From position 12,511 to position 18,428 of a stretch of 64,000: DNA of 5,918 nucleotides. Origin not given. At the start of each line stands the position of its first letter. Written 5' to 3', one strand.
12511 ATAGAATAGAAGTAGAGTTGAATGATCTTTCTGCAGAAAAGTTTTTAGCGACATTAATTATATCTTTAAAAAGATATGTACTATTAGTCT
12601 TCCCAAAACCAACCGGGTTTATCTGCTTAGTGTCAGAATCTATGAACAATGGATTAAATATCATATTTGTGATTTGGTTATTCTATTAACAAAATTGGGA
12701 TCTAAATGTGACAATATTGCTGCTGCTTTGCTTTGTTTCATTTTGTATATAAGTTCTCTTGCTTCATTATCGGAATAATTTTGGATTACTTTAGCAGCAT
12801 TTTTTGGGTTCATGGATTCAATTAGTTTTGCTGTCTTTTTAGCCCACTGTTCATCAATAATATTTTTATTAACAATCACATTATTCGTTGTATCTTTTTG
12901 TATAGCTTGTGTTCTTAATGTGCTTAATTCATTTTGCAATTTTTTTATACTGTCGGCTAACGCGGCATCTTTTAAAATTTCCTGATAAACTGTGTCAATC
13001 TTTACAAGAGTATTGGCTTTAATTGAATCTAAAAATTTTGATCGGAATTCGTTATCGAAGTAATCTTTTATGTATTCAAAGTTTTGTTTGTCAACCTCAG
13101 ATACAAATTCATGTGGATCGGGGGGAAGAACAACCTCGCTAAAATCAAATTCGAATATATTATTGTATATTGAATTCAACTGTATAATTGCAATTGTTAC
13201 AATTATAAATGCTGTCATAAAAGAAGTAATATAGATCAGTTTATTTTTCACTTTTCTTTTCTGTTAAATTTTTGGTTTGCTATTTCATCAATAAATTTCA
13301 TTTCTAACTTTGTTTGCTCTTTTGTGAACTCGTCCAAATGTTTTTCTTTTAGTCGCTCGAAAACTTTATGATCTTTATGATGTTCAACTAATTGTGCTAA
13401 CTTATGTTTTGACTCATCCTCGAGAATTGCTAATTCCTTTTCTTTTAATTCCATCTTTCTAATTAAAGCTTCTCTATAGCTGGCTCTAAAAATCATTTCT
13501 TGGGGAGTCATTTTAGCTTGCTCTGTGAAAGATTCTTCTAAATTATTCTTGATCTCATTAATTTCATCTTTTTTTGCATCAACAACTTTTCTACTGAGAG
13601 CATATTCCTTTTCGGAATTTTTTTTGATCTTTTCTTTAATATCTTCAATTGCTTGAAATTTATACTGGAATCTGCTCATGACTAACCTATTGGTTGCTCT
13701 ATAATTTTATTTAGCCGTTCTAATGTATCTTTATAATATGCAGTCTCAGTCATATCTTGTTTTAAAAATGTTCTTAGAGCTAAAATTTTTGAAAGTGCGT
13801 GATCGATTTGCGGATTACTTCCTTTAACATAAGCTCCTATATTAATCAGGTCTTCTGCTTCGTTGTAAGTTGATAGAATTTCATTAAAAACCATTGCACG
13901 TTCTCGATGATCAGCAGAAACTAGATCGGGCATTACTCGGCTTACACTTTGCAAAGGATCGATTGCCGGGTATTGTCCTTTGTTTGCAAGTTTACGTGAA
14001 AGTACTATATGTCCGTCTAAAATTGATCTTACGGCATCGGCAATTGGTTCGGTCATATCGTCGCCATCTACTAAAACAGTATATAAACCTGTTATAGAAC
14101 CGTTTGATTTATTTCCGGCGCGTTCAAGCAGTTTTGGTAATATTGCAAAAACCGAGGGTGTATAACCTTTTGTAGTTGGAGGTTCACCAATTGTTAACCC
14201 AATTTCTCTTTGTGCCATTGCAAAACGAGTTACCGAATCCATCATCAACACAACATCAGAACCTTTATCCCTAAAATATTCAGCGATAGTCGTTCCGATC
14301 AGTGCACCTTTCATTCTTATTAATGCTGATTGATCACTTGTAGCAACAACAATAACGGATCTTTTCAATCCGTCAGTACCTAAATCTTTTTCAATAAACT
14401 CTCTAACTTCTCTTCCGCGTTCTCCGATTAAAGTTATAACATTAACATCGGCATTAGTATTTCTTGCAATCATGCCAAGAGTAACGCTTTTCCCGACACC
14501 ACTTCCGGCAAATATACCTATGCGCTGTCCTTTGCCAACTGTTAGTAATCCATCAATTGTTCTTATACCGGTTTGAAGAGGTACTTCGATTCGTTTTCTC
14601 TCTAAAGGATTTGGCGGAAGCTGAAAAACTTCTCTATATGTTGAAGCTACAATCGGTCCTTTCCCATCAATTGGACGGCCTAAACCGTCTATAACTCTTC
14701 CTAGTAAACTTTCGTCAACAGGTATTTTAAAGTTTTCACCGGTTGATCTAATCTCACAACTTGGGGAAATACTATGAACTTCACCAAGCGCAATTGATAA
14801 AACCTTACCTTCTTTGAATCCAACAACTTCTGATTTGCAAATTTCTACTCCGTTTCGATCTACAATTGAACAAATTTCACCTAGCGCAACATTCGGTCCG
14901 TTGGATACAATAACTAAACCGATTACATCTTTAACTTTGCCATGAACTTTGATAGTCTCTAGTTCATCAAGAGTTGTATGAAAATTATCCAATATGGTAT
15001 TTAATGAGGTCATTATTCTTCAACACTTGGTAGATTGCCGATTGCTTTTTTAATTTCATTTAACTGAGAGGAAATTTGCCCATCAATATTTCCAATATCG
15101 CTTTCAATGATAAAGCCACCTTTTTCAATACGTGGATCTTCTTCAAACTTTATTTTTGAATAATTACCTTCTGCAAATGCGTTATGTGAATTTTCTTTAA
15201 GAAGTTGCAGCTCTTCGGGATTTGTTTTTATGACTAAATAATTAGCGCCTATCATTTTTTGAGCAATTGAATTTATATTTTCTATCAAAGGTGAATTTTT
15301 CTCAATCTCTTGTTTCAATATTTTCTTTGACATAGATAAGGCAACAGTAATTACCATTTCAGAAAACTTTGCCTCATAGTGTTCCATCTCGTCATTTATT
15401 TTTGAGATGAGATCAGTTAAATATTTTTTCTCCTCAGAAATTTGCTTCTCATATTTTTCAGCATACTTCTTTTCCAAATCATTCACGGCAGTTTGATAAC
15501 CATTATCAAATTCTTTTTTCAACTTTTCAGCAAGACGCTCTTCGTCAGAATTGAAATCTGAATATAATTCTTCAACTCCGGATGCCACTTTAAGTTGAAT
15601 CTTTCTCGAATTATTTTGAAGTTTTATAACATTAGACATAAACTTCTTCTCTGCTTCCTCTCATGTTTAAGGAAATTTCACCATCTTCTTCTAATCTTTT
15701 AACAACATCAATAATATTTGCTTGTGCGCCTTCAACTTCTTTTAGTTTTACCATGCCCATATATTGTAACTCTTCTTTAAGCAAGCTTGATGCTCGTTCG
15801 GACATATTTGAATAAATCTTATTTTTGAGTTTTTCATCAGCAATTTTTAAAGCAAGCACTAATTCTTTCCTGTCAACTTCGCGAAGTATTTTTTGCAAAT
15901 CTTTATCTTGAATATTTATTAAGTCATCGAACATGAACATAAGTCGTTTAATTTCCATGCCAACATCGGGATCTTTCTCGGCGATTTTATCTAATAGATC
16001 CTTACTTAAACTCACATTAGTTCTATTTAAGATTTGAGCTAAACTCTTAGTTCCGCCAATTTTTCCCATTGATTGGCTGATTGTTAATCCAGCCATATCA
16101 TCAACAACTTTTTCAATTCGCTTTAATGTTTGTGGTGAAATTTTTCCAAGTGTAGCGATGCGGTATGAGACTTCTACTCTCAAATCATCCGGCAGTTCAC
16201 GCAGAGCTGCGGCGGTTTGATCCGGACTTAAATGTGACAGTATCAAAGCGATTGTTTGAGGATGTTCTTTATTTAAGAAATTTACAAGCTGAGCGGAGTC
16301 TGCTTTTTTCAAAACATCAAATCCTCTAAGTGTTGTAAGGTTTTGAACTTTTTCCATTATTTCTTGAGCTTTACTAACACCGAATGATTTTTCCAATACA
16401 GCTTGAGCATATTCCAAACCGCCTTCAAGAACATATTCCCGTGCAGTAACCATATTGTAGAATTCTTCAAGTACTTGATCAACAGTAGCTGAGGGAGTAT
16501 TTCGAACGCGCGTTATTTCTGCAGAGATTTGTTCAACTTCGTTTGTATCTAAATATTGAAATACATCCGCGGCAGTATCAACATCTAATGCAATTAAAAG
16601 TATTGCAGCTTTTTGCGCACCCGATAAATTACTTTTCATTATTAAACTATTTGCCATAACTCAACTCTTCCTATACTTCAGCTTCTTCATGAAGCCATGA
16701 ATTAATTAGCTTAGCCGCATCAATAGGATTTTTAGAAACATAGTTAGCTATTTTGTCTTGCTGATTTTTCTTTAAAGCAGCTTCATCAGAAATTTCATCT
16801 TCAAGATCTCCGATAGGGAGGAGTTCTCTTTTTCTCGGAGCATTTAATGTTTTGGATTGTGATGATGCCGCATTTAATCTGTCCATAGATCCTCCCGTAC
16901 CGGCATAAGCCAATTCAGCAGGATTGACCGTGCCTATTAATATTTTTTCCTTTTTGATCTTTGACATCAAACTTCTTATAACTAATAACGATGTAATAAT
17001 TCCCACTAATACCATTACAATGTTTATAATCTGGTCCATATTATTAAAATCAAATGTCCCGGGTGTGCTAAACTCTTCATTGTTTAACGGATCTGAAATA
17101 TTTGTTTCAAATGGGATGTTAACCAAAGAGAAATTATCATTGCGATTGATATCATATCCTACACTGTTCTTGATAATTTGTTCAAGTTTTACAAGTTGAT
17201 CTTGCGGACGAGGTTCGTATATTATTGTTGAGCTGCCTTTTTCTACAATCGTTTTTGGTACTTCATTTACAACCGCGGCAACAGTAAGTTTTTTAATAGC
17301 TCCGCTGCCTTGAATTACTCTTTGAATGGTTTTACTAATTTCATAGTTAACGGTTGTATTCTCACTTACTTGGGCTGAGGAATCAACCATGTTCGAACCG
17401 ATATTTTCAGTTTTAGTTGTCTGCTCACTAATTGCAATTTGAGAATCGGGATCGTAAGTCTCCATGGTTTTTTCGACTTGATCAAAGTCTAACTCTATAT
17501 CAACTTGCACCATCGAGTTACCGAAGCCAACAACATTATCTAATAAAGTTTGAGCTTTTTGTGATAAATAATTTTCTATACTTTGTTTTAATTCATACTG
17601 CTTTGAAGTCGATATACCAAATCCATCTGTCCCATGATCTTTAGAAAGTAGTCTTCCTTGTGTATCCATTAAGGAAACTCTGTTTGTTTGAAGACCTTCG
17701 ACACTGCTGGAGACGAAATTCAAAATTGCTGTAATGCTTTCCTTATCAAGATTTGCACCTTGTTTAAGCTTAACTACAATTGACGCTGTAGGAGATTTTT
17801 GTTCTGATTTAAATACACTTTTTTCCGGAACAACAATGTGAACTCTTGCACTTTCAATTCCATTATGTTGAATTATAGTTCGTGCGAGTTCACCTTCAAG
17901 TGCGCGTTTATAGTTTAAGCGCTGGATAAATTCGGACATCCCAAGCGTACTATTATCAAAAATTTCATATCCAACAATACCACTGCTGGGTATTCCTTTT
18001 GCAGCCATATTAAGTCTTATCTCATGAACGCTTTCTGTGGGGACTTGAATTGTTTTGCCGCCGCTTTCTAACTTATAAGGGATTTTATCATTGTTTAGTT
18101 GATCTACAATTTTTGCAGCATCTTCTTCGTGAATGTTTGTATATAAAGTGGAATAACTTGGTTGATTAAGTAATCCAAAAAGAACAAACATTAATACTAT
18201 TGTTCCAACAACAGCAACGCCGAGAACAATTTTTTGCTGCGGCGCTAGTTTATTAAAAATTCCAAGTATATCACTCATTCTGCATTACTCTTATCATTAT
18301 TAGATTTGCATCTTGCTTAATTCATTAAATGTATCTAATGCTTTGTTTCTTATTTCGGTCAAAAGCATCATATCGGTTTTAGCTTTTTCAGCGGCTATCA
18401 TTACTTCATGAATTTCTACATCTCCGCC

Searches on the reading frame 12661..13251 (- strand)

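Call 39: search_protein_families(library=pfam, proteins=[window:12661-13251:-], max_evalue=0.00001)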
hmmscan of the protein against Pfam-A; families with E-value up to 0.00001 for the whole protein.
window:12661-13251:- (196 aa): 1 family
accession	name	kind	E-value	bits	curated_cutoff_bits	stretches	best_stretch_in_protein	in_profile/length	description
PF03448.22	MgtE_N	-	2.6e-07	31.6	25.9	1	138-193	28-83/102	MgtE intracellular N domain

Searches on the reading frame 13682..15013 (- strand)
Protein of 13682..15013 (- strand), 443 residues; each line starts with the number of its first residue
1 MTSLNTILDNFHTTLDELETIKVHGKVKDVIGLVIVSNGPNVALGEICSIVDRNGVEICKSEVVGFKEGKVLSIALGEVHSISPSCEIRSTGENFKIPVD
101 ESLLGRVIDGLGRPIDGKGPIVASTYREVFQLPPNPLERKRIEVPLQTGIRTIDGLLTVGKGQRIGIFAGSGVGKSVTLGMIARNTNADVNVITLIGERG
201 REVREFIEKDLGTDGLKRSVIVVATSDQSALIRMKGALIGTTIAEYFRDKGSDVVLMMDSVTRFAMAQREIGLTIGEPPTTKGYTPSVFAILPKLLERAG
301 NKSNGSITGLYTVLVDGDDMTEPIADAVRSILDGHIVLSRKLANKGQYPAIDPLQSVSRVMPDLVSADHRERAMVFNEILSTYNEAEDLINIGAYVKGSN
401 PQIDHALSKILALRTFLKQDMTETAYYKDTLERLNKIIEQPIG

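Call 7: search_protein_families(library=ncbifam, proteins=[window:13682-15013:-], max_evalue=0.00001)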
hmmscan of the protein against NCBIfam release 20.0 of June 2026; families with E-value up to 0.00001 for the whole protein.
window:13682-15013:- (443 aa): 35 families (the best 25 are shown)
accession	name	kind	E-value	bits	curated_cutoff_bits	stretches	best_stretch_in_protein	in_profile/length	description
TIGR03497.1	FliI_clade2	equivalog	4.4e-193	641.9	629.8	1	25-437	1-412/413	flagellar protein export ATPase FliI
TIGR01026.1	fliI_yscN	subfamily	5.9e-192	638.3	379.5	1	3-438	3-439/440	FliI/YscN family ATPase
TIGR03496.1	FliI_clade1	equivalog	4.6e-179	595.6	619.1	1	25-437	1-414/414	flagellar protein export ATPase FliI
TIGR02546.1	III_secr_ATP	equivalog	6e-174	578.7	604.75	1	20-438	2-422/423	type III secretion system ATPase SctN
NF005391.0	PRK06936.1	equivalog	3.1e-170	566.7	657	1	2-438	2-438/439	type III secretion system ATPase SctN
TIGR03498.1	FliI_clade3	equivalog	3.2e-167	556.5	587.45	1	25-437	1-417/418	flagellar protein export ATPase FliI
NF006575.0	PRK09099.1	subfamily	2.4e-159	530.8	706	1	4-439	7-442/443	type III secretion system ATPase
NF005295.0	PRK06820.1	equivalog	1.2e-151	505.6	690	1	14-438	20-439/440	EscN/YscN/HrcN family type III secretion system ATPase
NF006290.1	PRK08472.1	equivalog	7.5e-144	479.7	644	1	8-437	3-432/433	flagellar protein export ATPase FliI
NF005535.1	PRK07196.1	equivalog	1.3e-140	469.2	715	1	14-437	10-433/434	flagellar protein export ATPase FliI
NF005765.0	PRK07594.1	equivalog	7e-128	427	715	1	21-438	19-431/433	EscN/YscN/HrcN family type III secretion system ATPase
NF006012.0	PRK08149.1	equivalog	1.1e-127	426.5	594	1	26-438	12-430/431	type III secretion system ATPase SctN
NF004578.0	PRK05922.1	equivalog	4.9e-92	309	604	1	16-439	12-432/434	type III secretion system ATPase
NF040574.1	T3SS_ATP_VscN2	exception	8.3e-72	242.4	750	1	34-438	16-417/420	type III secretion system ATPase VscN2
NF009884.0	PRK13343.1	equivalog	1e-64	219.1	554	1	20-424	26-429/507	F0F1 ATP synthase subunit alpha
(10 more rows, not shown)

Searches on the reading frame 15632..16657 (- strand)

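Call 7: search_protein_families(library=ncbifam, proteins=[window:15632-16657:-], max_evalue=0.00001)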
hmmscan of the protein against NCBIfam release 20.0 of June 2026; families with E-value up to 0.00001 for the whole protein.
window:15632-16657:- (341 aa): 3 families
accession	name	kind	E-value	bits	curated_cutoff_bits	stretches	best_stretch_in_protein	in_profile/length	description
TIGR00207.1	fliG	equivalog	2.9e-100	335.9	226.7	1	8-341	6-338/338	flagellar motor switch protein FliG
NF004260.2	PRK05686.2-1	equivalog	5.7e-26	91.4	550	1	7-299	11-302/316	flagellar motor switch protein FliG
NF004606.0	PRK05934.1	equivalog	8.5e-06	25.2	297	0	122-163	295-336/341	type III secretion system protein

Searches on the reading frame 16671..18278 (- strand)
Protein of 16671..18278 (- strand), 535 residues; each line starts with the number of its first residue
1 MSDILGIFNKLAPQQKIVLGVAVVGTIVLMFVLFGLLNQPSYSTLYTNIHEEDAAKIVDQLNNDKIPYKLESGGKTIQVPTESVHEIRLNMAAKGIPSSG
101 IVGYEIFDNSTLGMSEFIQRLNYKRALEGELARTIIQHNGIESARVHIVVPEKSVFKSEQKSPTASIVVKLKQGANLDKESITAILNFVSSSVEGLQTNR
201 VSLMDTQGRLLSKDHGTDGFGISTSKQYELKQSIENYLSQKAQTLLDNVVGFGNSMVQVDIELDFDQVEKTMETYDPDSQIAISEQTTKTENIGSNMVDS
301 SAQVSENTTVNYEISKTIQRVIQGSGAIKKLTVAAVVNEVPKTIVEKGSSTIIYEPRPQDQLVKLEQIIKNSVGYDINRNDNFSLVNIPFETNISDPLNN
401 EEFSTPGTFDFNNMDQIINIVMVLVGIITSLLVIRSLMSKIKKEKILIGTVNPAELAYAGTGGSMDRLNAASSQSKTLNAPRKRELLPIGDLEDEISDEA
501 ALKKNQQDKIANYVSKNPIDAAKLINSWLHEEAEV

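Call 7: search_protein_families(library=ncbifam, proteins=[window:16671-18278:-], max_evalue=0.00001)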
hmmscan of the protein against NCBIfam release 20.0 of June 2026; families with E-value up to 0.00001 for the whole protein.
window:16671-18278:- (535 aa): 2 families
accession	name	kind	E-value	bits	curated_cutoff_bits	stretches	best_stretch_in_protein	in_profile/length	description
TIGR00206.1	fliF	equivalog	1.2e-89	301.8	129.75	2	3-296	11-312/555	flagellar basal-body MS-ring/collar protein FliF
TIGR02544.1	III_secr_YscJ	equivalog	3.1e-21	76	161.95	1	27-204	4-184/193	type III secretion system inner membrane ring lipoprotein SctJ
